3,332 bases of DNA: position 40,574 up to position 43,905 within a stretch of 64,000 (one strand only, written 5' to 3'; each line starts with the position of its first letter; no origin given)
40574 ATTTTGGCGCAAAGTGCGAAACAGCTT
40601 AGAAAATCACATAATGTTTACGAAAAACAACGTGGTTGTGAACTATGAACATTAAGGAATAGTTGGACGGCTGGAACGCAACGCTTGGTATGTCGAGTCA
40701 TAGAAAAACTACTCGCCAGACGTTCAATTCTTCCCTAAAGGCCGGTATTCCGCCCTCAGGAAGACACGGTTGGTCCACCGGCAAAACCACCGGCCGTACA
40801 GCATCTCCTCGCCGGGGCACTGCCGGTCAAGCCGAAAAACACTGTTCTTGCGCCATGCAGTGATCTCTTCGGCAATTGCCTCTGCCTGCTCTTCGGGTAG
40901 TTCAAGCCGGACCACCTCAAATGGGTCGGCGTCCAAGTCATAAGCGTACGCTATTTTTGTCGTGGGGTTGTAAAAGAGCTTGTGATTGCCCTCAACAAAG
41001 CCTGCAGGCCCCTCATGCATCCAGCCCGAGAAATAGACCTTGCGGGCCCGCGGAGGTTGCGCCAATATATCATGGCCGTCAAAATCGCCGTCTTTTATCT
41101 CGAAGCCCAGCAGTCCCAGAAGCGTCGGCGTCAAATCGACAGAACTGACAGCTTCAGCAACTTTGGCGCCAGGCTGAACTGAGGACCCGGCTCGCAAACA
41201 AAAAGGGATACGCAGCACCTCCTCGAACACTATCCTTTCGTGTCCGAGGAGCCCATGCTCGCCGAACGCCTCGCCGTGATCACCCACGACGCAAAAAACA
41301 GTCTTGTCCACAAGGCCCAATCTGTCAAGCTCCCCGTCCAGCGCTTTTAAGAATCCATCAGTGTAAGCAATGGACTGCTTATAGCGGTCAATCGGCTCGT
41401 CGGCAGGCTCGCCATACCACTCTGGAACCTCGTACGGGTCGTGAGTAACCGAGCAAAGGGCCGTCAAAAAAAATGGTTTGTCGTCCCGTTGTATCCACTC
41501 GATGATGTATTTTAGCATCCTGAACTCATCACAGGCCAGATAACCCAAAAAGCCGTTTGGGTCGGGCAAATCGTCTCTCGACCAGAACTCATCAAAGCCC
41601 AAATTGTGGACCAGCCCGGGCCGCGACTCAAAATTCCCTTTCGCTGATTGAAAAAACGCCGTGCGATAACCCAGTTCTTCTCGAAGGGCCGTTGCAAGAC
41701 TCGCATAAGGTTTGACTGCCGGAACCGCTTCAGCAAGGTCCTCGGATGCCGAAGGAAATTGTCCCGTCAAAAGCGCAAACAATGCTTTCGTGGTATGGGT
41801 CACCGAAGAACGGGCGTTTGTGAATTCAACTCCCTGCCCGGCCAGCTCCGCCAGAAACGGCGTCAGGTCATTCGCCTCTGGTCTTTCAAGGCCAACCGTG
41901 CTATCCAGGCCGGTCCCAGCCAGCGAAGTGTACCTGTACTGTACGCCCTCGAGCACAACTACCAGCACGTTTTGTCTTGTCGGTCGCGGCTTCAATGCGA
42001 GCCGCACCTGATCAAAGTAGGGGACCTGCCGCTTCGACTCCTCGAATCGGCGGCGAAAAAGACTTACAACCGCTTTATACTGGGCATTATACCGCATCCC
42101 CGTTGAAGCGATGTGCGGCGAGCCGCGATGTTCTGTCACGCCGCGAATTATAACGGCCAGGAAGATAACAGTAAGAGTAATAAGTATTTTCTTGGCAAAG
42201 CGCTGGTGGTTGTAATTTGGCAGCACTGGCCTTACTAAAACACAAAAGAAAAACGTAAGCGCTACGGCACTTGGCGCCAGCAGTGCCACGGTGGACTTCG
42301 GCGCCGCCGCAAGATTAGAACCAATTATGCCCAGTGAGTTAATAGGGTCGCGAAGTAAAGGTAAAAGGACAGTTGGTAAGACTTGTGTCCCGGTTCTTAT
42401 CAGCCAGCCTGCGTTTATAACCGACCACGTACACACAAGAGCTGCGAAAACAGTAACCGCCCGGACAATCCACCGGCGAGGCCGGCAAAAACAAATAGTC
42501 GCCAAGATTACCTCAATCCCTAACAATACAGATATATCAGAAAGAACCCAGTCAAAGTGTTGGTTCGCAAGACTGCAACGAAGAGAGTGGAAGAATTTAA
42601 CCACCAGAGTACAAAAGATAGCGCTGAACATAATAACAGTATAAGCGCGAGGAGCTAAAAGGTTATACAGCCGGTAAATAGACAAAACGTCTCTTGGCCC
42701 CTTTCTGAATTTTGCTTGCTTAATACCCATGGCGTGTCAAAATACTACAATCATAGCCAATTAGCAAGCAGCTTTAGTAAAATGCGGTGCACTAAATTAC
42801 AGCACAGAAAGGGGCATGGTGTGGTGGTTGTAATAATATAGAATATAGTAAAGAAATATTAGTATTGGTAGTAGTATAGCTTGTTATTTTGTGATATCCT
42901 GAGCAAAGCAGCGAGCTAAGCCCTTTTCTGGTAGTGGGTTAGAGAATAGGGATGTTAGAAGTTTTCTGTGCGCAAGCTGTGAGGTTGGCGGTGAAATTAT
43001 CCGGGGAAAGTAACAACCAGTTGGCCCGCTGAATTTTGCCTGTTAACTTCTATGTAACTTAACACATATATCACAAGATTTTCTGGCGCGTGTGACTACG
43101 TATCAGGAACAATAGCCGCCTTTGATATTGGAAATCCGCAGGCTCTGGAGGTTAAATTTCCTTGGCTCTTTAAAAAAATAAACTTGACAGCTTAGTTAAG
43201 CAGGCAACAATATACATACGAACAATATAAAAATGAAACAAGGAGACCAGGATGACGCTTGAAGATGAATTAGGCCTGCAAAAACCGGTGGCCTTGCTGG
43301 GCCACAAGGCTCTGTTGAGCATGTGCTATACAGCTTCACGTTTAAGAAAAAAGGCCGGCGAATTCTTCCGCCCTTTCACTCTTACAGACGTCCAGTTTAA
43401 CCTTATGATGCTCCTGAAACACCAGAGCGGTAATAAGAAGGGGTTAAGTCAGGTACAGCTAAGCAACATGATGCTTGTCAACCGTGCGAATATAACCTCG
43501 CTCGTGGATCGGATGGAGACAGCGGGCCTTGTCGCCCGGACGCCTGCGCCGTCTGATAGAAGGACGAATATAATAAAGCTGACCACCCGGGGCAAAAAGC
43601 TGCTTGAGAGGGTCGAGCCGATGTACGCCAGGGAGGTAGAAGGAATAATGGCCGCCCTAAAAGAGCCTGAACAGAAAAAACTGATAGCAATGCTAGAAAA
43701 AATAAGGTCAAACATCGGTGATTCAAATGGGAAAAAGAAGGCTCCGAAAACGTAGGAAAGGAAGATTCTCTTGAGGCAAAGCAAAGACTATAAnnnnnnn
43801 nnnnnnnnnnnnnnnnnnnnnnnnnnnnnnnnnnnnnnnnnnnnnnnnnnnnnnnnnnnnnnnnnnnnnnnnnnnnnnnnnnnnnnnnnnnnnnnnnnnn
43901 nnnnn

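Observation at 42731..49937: Operon of MarR, an Lnt-like acyltransferase and the giant radical enzyme, divergent from an LtaS-like gene: a candidate envelope-lipid remodelling module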

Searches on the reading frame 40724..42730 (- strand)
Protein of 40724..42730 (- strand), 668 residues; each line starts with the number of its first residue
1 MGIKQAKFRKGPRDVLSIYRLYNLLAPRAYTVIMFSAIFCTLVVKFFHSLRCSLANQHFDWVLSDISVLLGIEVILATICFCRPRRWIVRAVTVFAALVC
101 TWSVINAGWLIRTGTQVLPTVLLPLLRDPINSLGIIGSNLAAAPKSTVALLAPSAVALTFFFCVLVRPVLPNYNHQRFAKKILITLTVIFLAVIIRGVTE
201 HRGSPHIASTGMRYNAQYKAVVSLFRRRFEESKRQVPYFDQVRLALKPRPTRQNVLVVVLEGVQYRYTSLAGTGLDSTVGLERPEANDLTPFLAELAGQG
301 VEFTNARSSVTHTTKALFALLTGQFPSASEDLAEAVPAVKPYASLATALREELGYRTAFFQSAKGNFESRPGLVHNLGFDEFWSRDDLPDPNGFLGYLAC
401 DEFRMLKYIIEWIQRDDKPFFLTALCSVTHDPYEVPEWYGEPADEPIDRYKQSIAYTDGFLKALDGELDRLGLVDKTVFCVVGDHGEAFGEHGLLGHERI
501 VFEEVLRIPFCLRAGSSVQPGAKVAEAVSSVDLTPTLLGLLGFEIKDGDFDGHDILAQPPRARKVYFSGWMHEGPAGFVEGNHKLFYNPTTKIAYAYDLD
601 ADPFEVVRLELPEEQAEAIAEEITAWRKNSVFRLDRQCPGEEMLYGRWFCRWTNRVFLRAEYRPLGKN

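Call 4: search_protein_families(library=pfam, proteins=[window:40724-42730:-], max_evalue=0.01)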
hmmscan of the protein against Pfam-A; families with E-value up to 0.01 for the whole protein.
window:40724-42730:- (668 aa): 3 families
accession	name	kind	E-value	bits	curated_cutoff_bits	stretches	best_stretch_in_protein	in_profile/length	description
PF00884.28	Sulfatase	-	6.3e-42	144.4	25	1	253-542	1-300/301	Sulfatase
PF16347.10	SGSH_C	-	1.1e-06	29.4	29.3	1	490-554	1-63/154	N-sulphoglucosamine sulphohydrolase, C-terminal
PF01663.27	Phosphodiest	-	0.00018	21.7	23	0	288-327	18-58/342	Type I phosphodiesterase / nucleotide pyrophosphatase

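Call 5: search_protein_families(library=ncbifam, proteins=[window:40724-42730:-], max_evalue=0.01)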
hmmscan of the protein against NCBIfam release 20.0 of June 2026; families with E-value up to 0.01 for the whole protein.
window:40724-42730:- (668 aa): 9 families
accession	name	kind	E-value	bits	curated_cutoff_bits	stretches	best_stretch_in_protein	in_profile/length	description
TIGR03417.1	chol_sulfatase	equivalog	2e-21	76.5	433.45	1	450-619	255-429/500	choline-sulfatase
NF010322.0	PRK13759.1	equivalog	1.4e-19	70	481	2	449-635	269-458/486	arylsulfatase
NF053595.1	LptchSynLtaSGpos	equivalog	7.4e-14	51.2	970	1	288-559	261-544/626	lipoteichoic acid synthase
NF045661.1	HdlasePehA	equivalog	1.3e-13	50.4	900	1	460-557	294-390/506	phosphoric/sulfuric ester hydrolase PehA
NF007160.0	PRK09598.1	equivalog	1.2e-07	30.5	561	1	445-519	401-476/523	phosphoethanolamine--lipid A transferase EptA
NF052527.1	Mn_arylsulf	exception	7.6e-07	28.4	850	0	469-556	286-375/479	manganese-dependent arylsulfatase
NF038075.1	fam_STM4013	hypoth_equivalog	5.2e-06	26.1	250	1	416-510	168-256/261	STM4013/SEN3800 family hydrolase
NF028537.1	P_eth_NH2_trans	domain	3.9e-05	22.4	500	1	447-543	410-514/527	phosphoethanolamine--lipid A transferase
NF038282.1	LapC_YejM_PbgA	exception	0.0075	14.6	825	0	280-369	268-350/584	LPS biosynthesis-modulating metalloenzyme YejM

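Call 49: search_solved_structures(query=window:40724-42727:-, max_evalue=0.001)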
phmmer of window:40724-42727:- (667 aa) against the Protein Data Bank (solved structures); distinct sequences matched with E-value up to 0.001: 48.
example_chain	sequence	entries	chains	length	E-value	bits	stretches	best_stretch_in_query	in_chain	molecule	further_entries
3lxq_A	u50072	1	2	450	8.4e-24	87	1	287-606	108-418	Uncharacterized protein VP1736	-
2w8d_A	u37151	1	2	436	5.2e-13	51.3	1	258-561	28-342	PROCESSED GLYCEROL PHOSPHATE LIPOTEICHOIC ACID SYNTHASE 2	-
4uoo_A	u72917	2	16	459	1.5e-12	49.8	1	338-561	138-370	LIPOTEICHOIC ACID SYNTHASE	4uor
7lha_A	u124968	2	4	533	3.8e-12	48.5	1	448-571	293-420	Exo-L-galactose-6-sulfatase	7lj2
7snj_A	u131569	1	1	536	2.1e-11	46.1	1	449-571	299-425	Arylsulfatase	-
7sno_A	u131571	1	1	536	1.3e-10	43.4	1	449-571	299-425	Arylsulfatase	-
6pt4_B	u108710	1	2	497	1.5e-10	43.2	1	449-607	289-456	exo-2S-iota carrageenan S1 sulfatase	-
2qzu_A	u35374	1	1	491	1.6e-10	43.1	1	448-543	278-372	Putative sulfatase yidJ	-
6pt6_B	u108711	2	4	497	2.6e-10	42.4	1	449-607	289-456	exo-2S-iota carrageenan S1 sulfatase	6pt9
6ptk_A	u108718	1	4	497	2.8e-10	42.3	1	449-607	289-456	exo-2S-iota carrageenan S1 sulfatase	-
7p24_AAA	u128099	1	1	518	7.4e-10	40.9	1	459-623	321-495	Mucin-desulfating sulfatase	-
4uop_A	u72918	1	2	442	1.5e-09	39.9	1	308-556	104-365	LIPOTEICHOIC ACID PRIMASE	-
9ihk_D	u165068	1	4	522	4.3e-09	38.4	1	461-605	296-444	Sulfatase_S1_30A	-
6fny_A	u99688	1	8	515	4.8e-09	38.3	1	449-611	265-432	Choline-sulfatase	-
2w5q_A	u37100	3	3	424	5.2e-09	38.1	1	285-557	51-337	PROCESSED GLYCEROL PHOSPHATE LIPOTEICHOIC ACID SYNTHASE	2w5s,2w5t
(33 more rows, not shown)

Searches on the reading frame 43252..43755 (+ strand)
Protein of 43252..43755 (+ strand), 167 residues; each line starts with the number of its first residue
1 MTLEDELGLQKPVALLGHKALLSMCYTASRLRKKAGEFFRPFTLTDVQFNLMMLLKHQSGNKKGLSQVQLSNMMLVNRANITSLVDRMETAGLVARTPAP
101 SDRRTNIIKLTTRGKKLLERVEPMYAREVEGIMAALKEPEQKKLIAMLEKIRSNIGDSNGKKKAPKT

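Call 4: search_protein_families(library=pfam, proteins=[window:43252-43755:+], max_evalue=0.01)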
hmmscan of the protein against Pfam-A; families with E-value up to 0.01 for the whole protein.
window:43252-43755:+ (167 aa): 4 families
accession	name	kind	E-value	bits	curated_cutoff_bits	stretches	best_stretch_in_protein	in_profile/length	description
PF01047.28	MarR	-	2.2e-11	43.9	24.6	1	44-104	1-57/59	MarR family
PF12802.13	MarR_2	-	3.8e-11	43.4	27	1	44-104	3-60/61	MarR family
PF22381.2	Staph_reg_Sar_Rot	-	0.00064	20.2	27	1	43-120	11-84/85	Transcriptional regulator SarA/Rot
PF21863.2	HTH_67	-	0.0042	17.2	27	1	65-158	182-264/268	Helix-turn-helix family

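Call 5: search_protein_families(library=ncbifam, proteins=[window:43252-43755:+], max_evalue=0.01)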
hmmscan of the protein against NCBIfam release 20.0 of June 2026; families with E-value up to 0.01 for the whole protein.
window:43252-43755:+ (167 aa): 16 families
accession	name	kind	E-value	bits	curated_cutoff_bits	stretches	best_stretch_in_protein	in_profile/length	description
NF053777.1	Saro0803TransReg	equivalog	1.5e-14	53.8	200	1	35-152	26-139/140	Saro_0803 family transcriptional regulator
TIGR02337.1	HpaR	equivalog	3.1e-13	49.7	121.2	1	31-151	9-129/130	homoprotocatechuate degradation operon regulator HpaR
NF045593.1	bilirub_TF_BilQ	equivalog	4.7e-13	49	125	1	23-153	3-133/135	bilirubin utilization transcriptional regulator BilQ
NF002926.0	PRK03573.1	equivalog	1.1e-12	48.1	120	1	40-158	25-140/144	transcriptional regulator SlyA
NF041230.1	BagL_FevM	exception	5.8e-12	45.9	230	1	44-151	38-141/145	MarR family transcriptional regulator BagL/FevM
NF008122.0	PRK10870.1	equivalog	8e-11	42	157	1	51-157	58-164/176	transcriptional repressor MprA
NF008565.1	PRK11512.1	equivalog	3.2e-09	36.9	240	1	36-130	30-120/144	multiple antibiotic resistance transcriptional regulator MarR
NF052638.1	TransRegOhrRVib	equivalog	1.3e-08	34.6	200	1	41-123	32-110/141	transcriptional regulator OhrR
NF050133.1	TransRegFabT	equivalog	9.8e-07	29.1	200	1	58-152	37-131/138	fatty acid biosynthesis transcriptional regulator FabT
TIGR04472.1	reg_rSAM_mob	hypoth_equivalog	2.7e-06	27.4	240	1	62-157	43-138/141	radical SAM mobile pair system MarR family transcriptional regulator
NF053814.1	teico_TcaR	equivalog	2.8e-06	27.5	170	1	44-156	36-146/151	MarR family transcriptional regulator TcaR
NF047395.1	TransRegLtdR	equivalog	0.00023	20.9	250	1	79-149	80-152/166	transcriptional regulator LdtR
NF038251.1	AdcR_fam_Zn_TF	equivalog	0.0004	20.6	175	1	42-122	32-107/143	zinc-dependent MarR family transcriptional regulator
TIGR03433.1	padR_acidobact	paralog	0.00043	20.3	101.8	1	71-136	32-99/101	PadR family transcriptional regulator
NF052438.1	TransRegRv0880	equivalog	0.00061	19.6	220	1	76-147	60-131/143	Rv0880 family HTH-type transcriptional regulator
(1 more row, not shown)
